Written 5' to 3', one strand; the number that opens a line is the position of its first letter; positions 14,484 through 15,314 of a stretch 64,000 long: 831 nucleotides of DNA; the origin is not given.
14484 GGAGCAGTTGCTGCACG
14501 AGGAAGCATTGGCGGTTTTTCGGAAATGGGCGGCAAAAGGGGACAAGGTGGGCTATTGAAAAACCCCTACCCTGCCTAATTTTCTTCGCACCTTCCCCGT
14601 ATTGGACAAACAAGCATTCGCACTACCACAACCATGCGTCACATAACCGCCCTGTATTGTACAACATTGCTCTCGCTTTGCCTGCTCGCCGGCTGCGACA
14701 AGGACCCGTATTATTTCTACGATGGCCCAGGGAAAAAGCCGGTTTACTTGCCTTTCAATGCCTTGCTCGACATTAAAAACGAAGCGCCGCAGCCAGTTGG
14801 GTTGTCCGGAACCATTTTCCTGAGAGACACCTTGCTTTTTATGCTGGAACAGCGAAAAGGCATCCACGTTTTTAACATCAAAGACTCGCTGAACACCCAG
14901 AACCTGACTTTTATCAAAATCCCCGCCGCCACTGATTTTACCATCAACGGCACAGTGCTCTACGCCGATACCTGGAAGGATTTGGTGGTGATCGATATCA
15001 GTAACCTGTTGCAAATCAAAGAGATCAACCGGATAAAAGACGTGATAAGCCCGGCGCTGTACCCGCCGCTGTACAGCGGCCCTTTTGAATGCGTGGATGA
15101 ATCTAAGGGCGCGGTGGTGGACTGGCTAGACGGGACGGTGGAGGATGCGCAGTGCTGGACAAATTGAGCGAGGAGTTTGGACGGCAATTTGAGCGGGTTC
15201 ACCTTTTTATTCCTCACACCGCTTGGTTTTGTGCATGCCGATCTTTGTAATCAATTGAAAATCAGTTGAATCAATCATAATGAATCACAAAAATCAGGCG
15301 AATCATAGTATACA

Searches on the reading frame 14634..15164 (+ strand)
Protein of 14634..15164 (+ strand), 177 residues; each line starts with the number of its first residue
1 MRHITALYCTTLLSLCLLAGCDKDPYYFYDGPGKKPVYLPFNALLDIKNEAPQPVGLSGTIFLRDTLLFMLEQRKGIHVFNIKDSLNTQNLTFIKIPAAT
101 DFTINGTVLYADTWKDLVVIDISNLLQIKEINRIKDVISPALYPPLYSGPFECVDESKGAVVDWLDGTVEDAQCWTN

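Call 29: find_encoding_contigs(protein=window:14634-15164:+, flank=1500, max_places=10)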
Protein window:14634-15164:+ (177 aa): no gene with exactly this product is on record in the collection.

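Call 60: search_protein_families(library=pfam, proteins=[window:14634-15164:+], max_evalue=0.0001)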
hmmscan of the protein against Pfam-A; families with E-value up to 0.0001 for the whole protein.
window:14634-15164:+ (177 aa): 0 families
